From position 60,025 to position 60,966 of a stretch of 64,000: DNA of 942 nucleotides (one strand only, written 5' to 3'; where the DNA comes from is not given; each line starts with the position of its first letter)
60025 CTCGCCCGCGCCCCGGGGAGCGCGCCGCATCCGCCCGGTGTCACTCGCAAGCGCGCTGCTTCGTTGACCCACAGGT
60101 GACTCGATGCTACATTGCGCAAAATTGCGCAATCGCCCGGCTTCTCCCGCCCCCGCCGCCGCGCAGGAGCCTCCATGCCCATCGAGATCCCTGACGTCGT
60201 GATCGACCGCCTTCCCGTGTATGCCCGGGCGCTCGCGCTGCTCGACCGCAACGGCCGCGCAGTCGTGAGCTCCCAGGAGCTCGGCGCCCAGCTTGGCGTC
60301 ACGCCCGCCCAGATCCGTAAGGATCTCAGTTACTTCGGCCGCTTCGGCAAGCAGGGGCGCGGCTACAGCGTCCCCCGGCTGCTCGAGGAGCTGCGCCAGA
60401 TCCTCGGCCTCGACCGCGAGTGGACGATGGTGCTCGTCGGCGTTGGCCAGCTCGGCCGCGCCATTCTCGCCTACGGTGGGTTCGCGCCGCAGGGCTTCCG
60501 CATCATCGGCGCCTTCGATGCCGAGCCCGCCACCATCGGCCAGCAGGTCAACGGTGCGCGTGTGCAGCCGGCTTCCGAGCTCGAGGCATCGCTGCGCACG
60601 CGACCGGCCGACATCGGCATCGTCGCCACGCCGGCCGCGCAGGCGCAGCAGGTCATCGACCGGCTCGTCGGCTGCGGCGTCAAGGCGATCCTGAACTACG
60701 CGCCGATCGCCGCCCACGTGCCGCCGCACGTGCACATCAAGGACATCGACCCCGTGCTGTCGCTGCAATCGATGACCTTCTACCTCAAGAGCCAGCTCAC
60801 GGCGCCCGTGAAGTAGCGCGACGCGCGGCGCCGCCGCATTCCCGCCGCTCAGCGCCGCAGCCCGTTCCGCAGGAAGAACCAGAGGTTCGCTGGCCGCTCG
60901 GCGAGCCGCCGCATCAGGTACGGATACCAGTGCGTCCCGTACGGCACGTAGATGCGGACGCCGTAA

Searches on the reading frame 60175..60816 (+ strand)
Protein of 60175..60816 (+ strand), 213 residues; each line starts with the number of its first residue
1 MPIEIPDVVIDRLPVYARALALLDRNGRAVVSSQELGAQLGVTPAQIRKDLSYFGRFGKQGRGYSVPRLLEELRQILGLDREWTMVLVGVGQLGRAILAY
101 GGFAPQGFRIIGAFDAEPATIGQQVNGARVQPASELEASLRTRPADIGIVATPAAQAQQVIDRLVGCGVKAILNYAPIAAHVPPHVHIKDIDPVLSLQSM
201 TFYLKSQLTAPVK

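Call 5: search_protein_families(library=pfam, proteins=[window:60175-60816:+])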
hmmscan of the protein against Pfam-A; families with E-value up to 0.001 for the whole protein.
window:60175-60816:+ (213 aa): 2 families
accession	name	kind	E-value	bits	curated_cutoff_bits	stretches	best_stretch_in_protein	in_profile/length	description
PF06971.19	Put_DNA-bind_N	-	5.2e-19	68.5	27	1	4-52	1-49/49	Putative DNA-binding protein N-terminus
PF02629.25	CoA_binding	-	2.6e-16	60.6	22.3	1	81-177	2-96/97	CoA binding domain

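Call 7: find_homologous_proteins(query=window:60175-60816:+)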
Query window:60175-60816:+ (213 aa): 7424 proteins with E <= 0.001 among 8000 candidates; the best 120 are listed.
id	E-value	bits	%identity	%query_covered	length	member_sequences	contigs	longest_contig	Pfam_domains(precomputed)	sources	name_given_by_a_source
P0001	7.1e-128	442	96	100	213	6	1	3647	PF02629.26,PF06971.20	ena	-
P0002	3.8e-127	440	95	99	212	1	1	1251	PF02629.26,PF06971.20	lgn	-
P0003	4.1e-114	397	87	98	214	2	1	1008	PF02629.26,PF06971.20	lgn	-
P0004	2.3e-113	395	86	98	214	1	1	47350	PF02629.26,PF06971.20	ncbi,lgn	-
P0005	3.9e-113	394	84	100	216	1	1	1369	PF02629.26,PF06971.20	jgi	-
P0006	7.4e-113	393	87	97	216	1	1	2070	PF02629.26,PF06971.20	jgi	jgi:redox-sensing transcriptional repressor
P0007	1.9e-112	392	85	98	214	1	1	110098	PF02629.26,PF06971.20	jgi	jgi:redox-sensing transcriptional repressor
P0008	2.5e-112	391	86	98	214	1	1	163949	PF02629.26,PF06971.20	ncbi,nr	ncbi:MAG: redox-sensing transcriptional repressor Rex [Dehalococcoidia bacterium]|nr:redox-sensing t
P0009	1.9e-111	389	86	98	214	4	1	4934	PF02629.26,PF06971.20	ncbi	-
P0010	2.2e-111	388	86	98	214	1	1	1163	PF02629.26,PF06971.20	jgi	jgi:redox-sensing transcriptional repressor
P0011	5.9e-111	387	86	97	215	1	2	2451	PF02629.26,PF06971.20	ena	-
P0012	6.7e-109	380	84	100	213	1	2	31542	PF02629.26,PF06971.20,PF01408.29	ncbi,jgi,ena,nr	ncbi:MAG TPA: redox-sensing transcriptional repressor Rex [Dehalococcoidia bacterium]|jgi:redox-sens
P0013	3.5e-108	378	83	99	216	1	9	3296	PF02629.26,PF06971.20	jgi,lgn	jgi:redox-sensing transcriptional repressor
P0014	8.9e-108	377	82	100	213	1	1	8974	PF02629.26,PF06971.20,PF01408.29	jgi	jgi:redox-sensing transcriptional repressor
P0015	1.8e-107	376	82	100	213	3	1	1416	PF02629.26,PF06971.20,PF01408.29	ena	-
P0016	4.8e-107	374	82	99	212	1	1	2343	PF02629.26,PF06971.20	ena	-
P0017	7.4e-107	374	82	99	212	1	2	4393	PF02629.26,PF06971.20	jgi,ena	-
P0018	1.1e-106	373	81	99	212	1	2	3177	PF02629.26,PF06971.20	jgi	jgi:redox-sensing transcriptional repressor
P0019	8.6e-106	370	80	100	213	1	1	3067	PF02629.26,PF06971.20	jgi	jgi:redox-sensing transcriptional repressor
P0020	1.5e-105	369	81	100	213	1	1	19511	PF02629.26,PF06971.20,PF01408.29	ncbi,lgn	-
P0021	2.5e-105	369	80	100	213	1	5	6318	PF02629.26,PF06971.20,PF01408.29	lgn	-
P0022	3.2e-105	368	83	98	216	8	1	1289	PF02629.26,PF06971.20,PF01408.29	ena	-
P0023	9.0e-105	367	81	97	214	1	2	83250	PF02629.26,PF06971.20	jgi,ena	jgi:redox-sensing transcriptional repressor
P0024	1.4e-104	366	81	98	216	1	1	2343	PF02629.26,PF06971.20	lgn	-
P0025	2.5e-104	365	79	100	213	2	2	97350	PF02629.26,PF06971.20,PF01408.29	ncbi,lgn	-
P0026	2.9e-104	365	80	98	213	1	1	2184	PF02629.26,PF06971.20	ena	-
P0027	4.3e-104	364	79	100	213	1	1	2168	PF02629.26,PF06971.20,PF01408.29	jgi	jgi:redox-sensing transcriptional repressor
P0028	5.2e-104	364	80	100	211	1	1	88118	PF02629.26,PF06971.20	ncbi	ncbi:MAG: redox-sensing transcriptional repressor Rex [Dehalococcoidia bacterium]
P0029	5.3e-104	364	79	99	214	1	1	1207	PF02629.26,PF06971.20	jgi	jgi:redox-sensing transcriptional repressor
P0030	6.6e-104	364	80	100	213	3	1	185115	PF02629.26,PF06971.20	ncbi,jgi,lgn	-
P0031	7.7e-104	364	79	99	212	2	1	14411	PF02629.26,PF06971.20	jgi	jgi:redox-sensing transcriptional repressor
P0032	1.7e-103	363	80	97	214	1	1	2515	PF02629.26,PF06971.20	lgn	-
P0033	2.1e-103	362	80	100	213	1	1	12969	PF02629.26,PF06971.20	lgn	-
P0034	3.0e-103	362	78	99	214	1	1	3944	PF02629.26,PF06971.20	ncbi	-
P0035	3.0e-103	362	63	97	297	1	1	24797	PF02629.26,PF06971.20,PF08279.19,PF19187.7,PF12802.14,PF08220.19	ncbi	-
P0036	3.1e-103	362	79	99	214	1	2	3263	PF02629.26,PF06971.20,PF01408.29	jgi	jgi:redox-sensing transcriptional repressor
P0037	5.5e-103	361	80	98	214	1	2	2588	PF02629.26,PF06971.20,PF01408.29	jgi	-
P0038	7.6e-103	360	80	98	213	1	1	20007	PF02629.26,PF06971.20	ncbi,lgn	-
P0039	8.7e-103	360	80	98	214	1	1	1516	PF02629.26,PF06971.20,PF01408.29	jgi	jgi:redox-sensing transcriptional repressor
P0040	9.0e-103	360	79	98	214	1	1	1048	PF02629.26,PF06971.20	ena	-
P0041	1.1e-102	360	79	98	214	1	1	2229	PF02629.26,PF06971.20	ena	-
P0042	1.3e-102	360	79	98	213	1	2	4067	PF02629.26,PF06971.20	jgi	jgi:redox-sensing transcriptional repressor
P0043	2.3e-102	359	78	100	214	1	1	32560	PF02629.26,PF06971.20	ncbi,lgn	-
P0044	2.6e-102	359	78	100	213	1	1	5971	PF02629.26,PF06971.20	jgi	jgi:redox-sensing transcriptional repressor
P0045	3.8e-102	358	78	98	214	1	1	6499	PF02629.26,PF06971.20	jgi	jgi:redox-sensing transcriptional repressor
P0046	4.0e-102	358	80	98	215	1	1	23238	PF02629.26,PF06971.20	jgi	jgi:redox-sensing transcriptional repressor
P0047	4.5e-102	358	78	100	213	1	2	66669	PF02629.26,PF06971.20,PF01408.29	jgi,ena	-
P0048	6.1e-102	357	79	97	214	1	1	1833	PF02629.26,PF06971.20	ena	-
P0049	7.2e-102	357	76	98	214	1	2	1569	PF02629.26,PF06971.20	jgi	jgi:redox-sensing transcriptional repressor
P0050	8.9e-102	357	78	100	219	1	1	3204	PF02629.26,PF06971.20,PF01408.29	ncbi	-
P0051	9.0e-102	357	79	97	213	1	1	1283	PF02629.26,PF06971.20,PF01408.29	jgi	-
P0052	1.0e-101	357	77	100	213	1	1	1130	PF02629.26,PF06971.20,PF01408.29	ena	-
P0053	1.1e-101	357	77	100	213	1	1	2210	PF02629.26,PF06971.20,PF01408.29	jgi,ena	-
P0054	1.2e-101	357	79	97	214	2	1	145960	PF02629.26,PF06971.20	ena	-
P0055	1.3e-101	356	78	97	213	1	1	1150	PF02629.26,PF06971.20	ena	-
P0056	1.4e-101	356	80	99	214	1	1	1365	PF02629.26,PF06971.20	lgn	-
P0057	1.4e-101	356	78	99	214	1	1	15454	PF02629.26,PF06971.20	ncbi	-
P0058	1.8e-101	356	78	100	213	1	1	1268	PF02629.26,PF06971.20,PF01408.29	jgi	jgi:redox-sensing transcriptional repressor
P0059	1.8e-101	356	79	97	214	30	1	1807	PF02629.26,PF06971.20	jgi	jgi:redox-sensing transcriptional repressor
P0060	2.2e-101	356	79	97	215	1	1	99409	PF02629.26,PF06971.20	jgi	jgi:redox-sensing transcriptional repressor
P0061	2.3e-101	356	79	98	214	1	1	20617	PF02629.26,PF06971.20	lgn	-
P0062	2.6e-101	355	78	97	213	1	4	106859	PF02629.26,PF06971.20,PF01408.29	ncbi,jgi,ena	-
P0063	2.6e-101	355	78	98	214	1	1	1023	PF02629.26,PF06971.20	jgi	-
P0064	2.6e-101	355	78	99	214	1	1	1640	PF02629.26,PF06971.20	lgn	-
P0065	2.8e-101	355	77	98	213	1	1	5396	PF02629.26,PF06971.20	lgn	-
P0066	2.9e-101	355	79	99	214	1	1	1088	PF02629.26,PF06971.20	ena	-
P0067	2.9e-101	355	78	98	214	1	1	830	PF02629.26,PF06971.20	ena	-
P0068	4.1e-101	355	77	98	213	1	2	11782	PF02629.26,PF06971.20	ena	-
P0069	4.7e-101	355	78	98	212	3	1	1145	PF02629.26,PF06971.20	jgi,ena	-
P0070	4.9e-101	355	77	100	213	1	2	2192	PF02629.26,PF06971.20,PF01408.29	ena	-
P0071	5.3e-101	354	78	100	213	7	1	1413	PF02629.26,PF06971.20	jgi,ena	-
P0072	5.5e-101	354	78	100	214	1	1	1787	PF02629.26,PF06971.20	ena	-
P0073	5.8e-101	354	78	99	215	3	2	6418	PF02629.26,PF06971.20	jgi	jgi:redox-sensing transcriptional repressor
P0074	6.4e-101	354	80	97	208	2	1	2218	PF02629.26,PF06971.20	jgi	jgi:redox-sensing transcriptional repressor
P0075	6.7e-101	354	78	98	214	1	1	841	PF02629.26,PF06971.20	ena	-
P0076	7.1e-101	354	78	100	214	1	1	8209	PF02629.26,PF06971.20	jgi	jgi:redox-sensing transcriptional repressor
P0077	7.6e-101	354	77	99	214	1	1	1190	PF02629.26,PF06971.20,PF01408.29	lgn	-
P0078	9.2e-101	354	77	99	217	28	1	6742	PF02629.26,PF06971.20,PF01408.29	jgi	jgi:redox-sensing transcriptional repressor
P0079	1.1e-100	353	77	98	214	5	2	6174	PF02629.26,PF06971.20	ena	-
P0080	1.2e-100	353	78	97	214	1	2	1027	PF02629.26,PF06971.20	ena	-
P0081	1.2e-100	353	78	97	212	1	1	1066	PF02629.26,PF06971.20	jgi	jgi:redox-sensing transcriptional repressor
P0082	1.4e-100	353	81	97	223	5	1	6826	PF02629.26,PF06971.20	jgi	jgi:redox-sensing transcriptional repressor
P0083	1.4e-100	353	78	98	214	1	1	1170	PF02629.26,PF06971.20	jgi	jgi:redox-sensing transcriptional repressor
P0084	1.4e-100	353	79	99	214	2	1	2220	PF02629.26,PF06971.20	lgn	-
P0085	1.4e-100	353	78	97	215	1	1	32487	PF02629.26,PF06971.20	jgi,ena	-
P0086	1.5e-100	353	77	98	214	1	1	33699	PF02629.26,PF06971.20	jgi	jgi:redox-sensing transcriptional repressor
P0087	1.6e-100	353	79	98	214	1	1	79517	PF02629.26,PF06971.20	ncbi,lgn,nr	ncbi:MAG TPA: redox-sensing transcriptional repressor Rex [Dehalococcoidia bacterium]|nr:redox-sensi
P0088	1.7e-100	353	77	100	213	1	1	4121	PF02629.26,PF06971.20,PF01408.29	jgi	jgi:redox-sensing transcriptional repressor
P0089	1.9e-100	353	78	98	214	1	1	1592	PF02629.26,PF06971.20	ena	-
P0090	2.3e-100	352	79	98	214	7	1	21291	PF02629.26,PF06971.20,PF01408.29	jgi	jgi:redox-sensing transcriptional repressor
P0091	2.4e-100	352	77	100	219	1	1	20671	PF02629.26,PF06971.20,PF01408.29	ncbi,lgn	-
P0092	2.4e-100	352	78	99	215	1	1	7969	PF02629.26,PF06971.20,PF01408.29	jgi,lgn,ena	-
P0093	2.6e-100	352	77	98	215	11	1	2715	PF02629.26,PF06971.20,PF01408.29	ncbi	-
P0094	2.7e-100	352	76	98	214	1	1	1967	PF02629.26,PF06971.20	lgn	-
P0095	3.0e-100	352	76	98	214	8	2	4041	PF02629.26,PF06971.20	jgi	jgi:redox-sensing transcriptional repressor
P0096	3.0e-100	352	78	98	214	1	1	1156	PF02629.26,PF06971.20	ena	-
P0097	3.4e-100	352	76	100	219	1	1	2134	PF02629.26,PF06971.20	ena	-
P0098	3.7e-100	352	77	97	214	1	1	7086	PF02629.26,PF06971.20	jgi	jgi:redox-sensing transcriptional repressor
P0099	3.9e-100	352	77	99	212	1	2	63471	PF02629.26,PF06971.20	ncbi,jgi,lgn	jgi:redox-sensing transcriptional repressor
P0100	6.3e-100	351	78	99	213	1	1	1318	PF02629.26,PF06971.20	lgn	-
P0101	6.4e-100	351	77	100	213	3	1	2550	PF02629.26,PF06971.20,PF01408.29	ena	-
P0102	6.6e-100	351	78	99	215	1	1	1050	PF02629.26,PF06971.20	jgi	jgi:redox-sensing transcriptional repressor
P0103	6.9e-100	351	79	98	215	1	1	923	PF02629.26,PF06971.20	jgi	-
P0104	8.5e-100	350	77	97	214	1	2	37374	PF02629.26,PF06971.20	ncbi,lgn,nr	ncbi:MAG: redox-sensing transcriptional repressor Rex [Chloroflexota bacterium]|nr:redox-sensing tra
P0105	9.3e-100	350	76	100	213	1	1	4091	PF02629.26,PF06971.20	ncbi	ncbi:MAG: redox-sensing transcriptional repressor Rex [Casimicrobiaceae bacterium]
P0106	9.3e-100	350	79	96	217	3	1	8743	PF02629.26,PF06971.20,PF01408.29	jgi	jgi:redox-sensing transcriptional repressor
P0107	9.4e-100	350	77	98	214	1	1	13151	PF02629.26,PF06971.20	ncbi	-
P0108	9.9e-100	350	77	100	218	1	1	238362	PF02629.26,PF06971.20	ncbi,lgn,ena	-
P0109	1.2e-99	350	78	100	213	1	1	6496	PF02629.26,PF06971.20,PF01408.29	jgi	jgi:redox-sensing transcriptional repressor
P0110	1.2e-99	350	79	97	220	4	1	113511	PF02629.26,PF06971.20,PF01408.29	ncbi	-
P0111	1.3e-99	350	77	99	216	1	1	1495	PF02629.26,PF06971.20,PF01408.29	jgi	-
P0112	1.5e-99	350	76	98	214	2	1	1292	PF02629.26,PF06971.20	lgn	-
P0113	1.6e-99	350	76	98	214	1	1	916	PF02629.26,PF06971.20,PF01408.29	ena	-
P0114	1.6e-99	350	78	97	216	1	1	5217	PF02629.26,PF06971.20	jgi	jgi:redox-sensing transcriptional repressor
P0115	1.7e-99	350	80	96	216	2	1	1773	PF02629.26,PF06971.20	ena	-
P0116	1.7e-99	349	79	97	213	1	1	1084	PF02629.26,PF06971.20,PF01408.29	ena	-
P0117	1.7e-99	349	77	100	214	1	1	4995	PF02629.26,PF06971.20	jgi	jgi:redox-sensing transcriptional repressor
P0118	1.7e-99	349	76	98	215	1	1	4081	PF02629.26,PF06971.20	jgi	jgi:redox-sensing transcriptional repressor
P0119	1.7e-99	349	78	98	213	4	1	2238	PF02629.26,PF06971.20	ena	-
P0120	1.9e-99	349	78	99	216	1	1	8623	PF02629.26,PF06971.20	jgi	jgi:redox-sensing transcriptional repressor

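Call 14: find_related_loci(query=window:60175-60816:+, collection=genome_contigs, flank=10000)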
Query window:60175-60816:+ (213 aa) in genome_contigs; peptide patterns used: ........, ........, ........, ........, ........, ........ (x = any residue, [..] = any of these).
600 stretches matched a pattern (row limit reached: there are more); 446 encode a relative of the query (tblastn E <= 1e-3); the best 80 are kept; 80 distinct loci.
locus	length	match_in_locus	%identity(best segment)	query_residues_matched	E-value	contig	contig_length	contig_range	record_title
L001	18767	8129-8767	84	1-213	2e-114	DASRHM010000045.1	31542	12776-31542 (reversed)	MAG TPA_asm: Dehalococcoidia bacterium isolate SMAG_U10084 k141_1043619, whole genome shotgun sequence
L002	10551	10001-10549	94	1-183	5e-111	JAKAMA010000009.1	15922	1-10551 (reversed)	MAG: Chloroflexi bacterium isolate WY5.bin150 NODE_6028_length_15922_cov_1.441912, whole genome shotgun sequence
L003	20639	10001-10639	80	1-213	6e-109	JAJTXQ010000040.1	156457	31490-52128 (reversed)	MAG: Dehalococcoidia bacterium isolate DTUCFX13 40-Genome44, whole genome shotgun sequence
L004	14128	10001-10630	78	1-210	1e-107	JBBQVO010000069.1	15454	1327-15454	MAG: Dehalococcoidia bacterium isolate Co_metawrap_2001 Cmw_2001_k141_9928432_length_15454_cov_10.0000, whole genome sho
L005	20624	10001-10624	79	1-208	1e-105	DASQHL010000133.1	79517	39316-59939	MAG TPA_asm: Dehalococcoidia bacterium isolate SMAG_U11832 k141_567442, whole genome shotgun sequence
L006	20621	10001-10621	78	1-207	3e-105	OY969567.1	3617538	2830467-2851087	MAG: uncultured Chloroflexia bacterium isolate MFD01561.bin.c.1 genome assembly, chromosome: 1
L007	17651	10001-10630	77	1-210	2e-105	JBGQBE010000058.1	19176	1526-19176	MAG: Dehalococcoidia bacterium isolate OBJ2_061818_130_14 k141_872884_length_19176_cov_15.3608, whole genome shotgun seq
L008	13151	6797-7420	77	1-208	3e-105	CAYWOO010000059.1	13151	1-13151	MAG TPA_asm: uncultured Dehalococcoidia bacterium isolate binchicken_co165_369 genome assembly, contig: k141_1055044, wh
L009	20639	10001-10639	77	1-213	2e-105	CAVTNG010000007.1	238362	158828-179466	MAG: uncultured Chloroflexia bacterium isolate MFD02199.bin.2.91 genome assembly, contig: contig_37591, whole genome sho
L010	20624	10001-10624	76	1-208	5e-105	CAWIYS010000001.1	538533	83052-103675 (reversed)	MAG: uncultured Chloroflexia bacterium isolate MFD05942.bin.2.242 genome assembly, contig: contig_11973, whole genome sh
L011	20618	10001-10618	77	1-206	2e-104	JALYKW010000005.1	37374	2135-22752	MAG: Chloroflexota bacterium isolate AFD bin23 SD1484-86_k127_2045972, whole genome shotgun sequence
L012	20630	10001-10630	78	1-210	4e-104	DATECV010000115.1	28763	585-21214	MAG TPA_asm: Dehalococcoidia bacterium isolate SMAG_U8281 k141_2964146, whole genome shotgun sequence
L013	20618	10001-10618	78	1-206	1e-103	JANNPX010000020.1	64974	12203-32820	MAG: Chloroflexota bacterium isolate SOY_31_metabat_89 SOY_31_k141_2618690, whole genome shotgun sequence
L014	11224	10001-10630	77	1-210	9e-104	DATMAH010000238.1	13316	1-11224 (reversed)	MAG TPA_asm: Dehalococcoidia bacterium isolate SMAG_U13320 k141_225188, whole genome shotgun sequence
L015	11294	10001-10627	77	1-209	1e-102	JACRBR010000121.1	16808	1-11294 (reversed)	MAG: Chloroflexi bacterium isolate NC_groundwater_1625_Pr3_B-0.1um_67_9 SR-2_scaffold_141_1407643, whole genome shotgun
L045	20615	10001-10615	67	5-211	2e-87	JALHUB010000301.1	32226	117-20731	MAG: Dehalococcoidia bacterium isolate PFL39 seq_4474390, whole genome shotgun sequence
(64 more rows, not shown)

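Call 22: search_solved_structures(query=window:60175-60816:+, show_alignments=3)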
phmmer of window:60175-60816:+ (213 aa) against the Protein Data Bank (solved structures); distinct sequences matched with E-value up to 0.001: 8.
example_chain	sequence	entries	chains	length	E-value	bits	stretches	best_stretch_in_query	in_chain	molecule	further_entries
5zz5_A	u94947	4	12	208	3.3e-47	164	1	4-204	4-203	Redox-sensing transcriptional repressor Rex | Redox-sensing transcriptional repressor Rex 1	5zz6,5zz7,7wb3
2dt5_A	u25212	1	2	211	1e-42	149.3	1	4-204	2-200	AT-rich DNA-binding protein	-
3ikt_A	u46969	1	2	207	1.1e-42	149.2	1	4-204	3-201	Redox-sensing transcriptional repressor rex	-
1xcb_A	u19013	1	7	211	1.3e-42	149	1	4-204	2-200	Redox-sensing transcriptional repressor rex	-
3ikv_A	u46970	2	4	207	1.5e-42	148.8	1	4-204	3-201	Redox-sensing transcriptional repressor rex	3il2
3wg9_A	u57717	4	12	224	1.6e-40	142.1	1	8-204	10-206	Redox-sensing transcriptional repressor rex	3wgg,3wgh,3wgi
2vt2_A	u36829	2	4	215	3.6e-40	141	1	4-206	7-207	REDOX-SENSING TRANSCRIPTIONAL REPRESSOR REX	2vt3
3keo_A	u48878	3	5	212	2.5e-27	99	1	4-207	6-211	Redox-sensing transcriptional repressor rex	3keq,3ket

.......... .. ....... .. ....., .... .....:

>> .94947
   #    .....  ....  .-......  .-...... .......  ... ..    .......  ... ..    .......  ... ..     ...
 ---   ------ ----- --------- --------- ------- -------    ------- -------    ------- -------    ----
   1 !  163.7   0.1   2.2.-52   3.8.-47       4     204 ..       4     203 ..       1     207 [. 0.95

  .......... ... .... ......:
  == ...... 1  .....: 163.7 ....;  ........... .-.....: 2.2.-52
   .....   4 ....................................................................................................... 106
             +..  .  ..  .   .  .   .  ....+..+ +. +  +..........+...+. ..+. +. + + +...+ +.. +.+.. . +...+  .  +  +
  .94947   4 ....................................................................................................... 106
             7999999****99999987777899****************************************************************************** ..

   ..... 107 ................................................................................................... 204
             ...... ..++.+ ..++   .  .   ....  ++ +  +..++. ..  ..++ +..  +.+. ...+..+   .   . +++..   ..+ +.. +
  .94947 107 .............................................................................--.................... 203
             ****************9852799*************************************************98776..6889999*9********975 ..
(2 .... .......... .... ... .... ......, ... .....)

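Call 33: search_protein_families(library=ncbifam, proteins=[window:60175-60816:+, L045:20088-20312:-, L045:19010-20086:-], max_evalue=0.01)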
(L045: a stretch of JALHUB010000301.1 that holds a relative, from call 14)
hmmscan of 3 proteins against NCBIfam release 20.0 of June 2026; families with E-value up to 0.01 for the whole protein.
window:60175-60816:+ (213 aa): 9 families
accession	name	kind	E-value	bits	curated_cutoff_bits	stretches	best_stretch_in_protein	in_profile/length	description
NF003995.0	PRK05472.2-4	subfamily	1.5e-78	263.2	126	1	4-207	5-208/213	redox-sensing transcriptional repressor Rex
NF003993.0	PRK05472.2-2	equivalog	7.6e-72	241.3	217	1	4-207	5-208/212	redox-sensing transcriptional repressor Rex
NF003992.0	PRK05472.2-1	equivalog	5.2e-68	228.9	226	1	4-205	20-221/249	redox-sensing transcriptional repressor Rex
NF003990.0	PRK05472.1-4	equivalog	2.8e-57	193.7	233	1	5-207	7-209/214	redox-sensing transcriptional repressor Rex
NF003996.0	PRK05472.2-5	equivalog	1.4e-53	181.8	138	1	5-207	2-202/209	redox-sensing transcriptional repressor Rex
NF003989.0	PRK05472.1-3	equivalog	6.4e-53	179.7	177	1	4-207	7-210/215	redox-sensing transcriptional repressor Rex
NF003994.0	PRK05472.2-3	equivalog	7.6e-53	179.1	130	1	4-207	8-211/217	redox-sensing transcriptional repressor Rex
NF003991.0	PRK05472.1-5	equivalog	2.8e-41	141.7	198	1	4-206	6-208/211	redox-sensing transcriptional repressor Rex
NF003988.0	PRK05472.1-1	equivalog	3.4e-32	112.2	321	1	4-206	6-210/214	redox-sensing transcriptional repressor Rex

L045:20088-20312:- (74 aa): 1 family
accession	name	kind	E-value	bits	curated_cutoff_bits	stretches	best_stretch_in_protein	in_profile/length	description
TIGR02230.1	ATPase_gene1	hypoth_equivalog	0.00048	20.4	46.7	1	12-53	46-88/100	putative F0F1-ATPase subunit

L045:19010-20086:- (358 aa): 14 families
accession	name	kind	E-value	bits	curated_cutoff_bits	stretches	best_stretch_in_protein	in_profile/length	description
NF004481.0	PRK05815.2-3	equivalog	3.5e-34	118.4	227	2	207-346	97-223/225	F0F1 ATP synthase subunit A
TIGR01131.1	ATP_synt_6_or_A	equivalog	2.9e-28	99.3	102.6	2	49-131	13-95/227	F0F1 ATP synthase subunit A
NF009955.0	PRK13421.1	equivalog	6.3e-27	94.5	302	2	33-129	6-101/231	F0F1 ATP synthase subunit A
NF004486.0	PRK05815.3-4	equivalog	1.6e-26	93.5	272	1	42-336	21-218/224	F0F1 ATP synthase subunit A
NF004479.0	PRK05815.1-4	equivalog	3.6e-26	91.9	268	2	43-133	12-103/238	F0F1 ATP synthase subunit A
NF004482.0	PRK05815.2-4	equivalog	1.5e-25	90.3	225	2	44-131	27-113/252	F0F1 ATP synthase subunit A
NF009954.0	PRK13420.1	equivalog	8.8e-25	87.8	272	2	34-129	7-101/229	F0F1 ATP synthase subunit A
NF004477.0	PRK05815.1-1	equivalog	7.2e-22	78.1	280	2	210-342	135-266/268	F0F1 ATP synthase subunit A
TIGR03306.1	altF1_A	exception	6.8e-19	68.3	302.1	2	208-336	96-211/217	alternate F1F0 ATPase, F0 subunit A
NF004485.0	PRK05815.3-3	equivalog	2.9e-16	59.7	249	2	45-125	23-104/281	F0F1 ATP synthase subunit A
NF009953.0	PRK13419.1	equivalog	1.7e-15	57.1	460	2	46-131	109-199/346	F0F1 ATP synthase subunit A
NF004484.0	PRK05815.3-2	equivalog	1.1e-13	51.6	234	1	44-125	17-97/226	F0F1 ATP synthase subunit A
NF004487.0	PRK05815.3-5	equivalog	3.2e-12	46.3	224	2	268-308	145-185/269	F0F1 ATP synthase subunit A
NF009952.0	PRK13417.1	equivalog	6e-12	45.6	531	2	47-131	95-183/352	F0F1 ATP synthase subunit A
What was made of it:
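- Checked: The downstream gene is Rex: Pfam PF06971 + PF02629 (call 5), NCBIfam Rex models above cut-off (call 33), and 3e-47 to T. maritima Rex 5ZZ5 (call 22).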

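Call 55: find_encoding_contigs(protein=window:60175-60816:+, flank=10000, max_places=4)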
Protein window:60175-60816:+ (213 aa): no gene with exactly this product is on record in the collection.
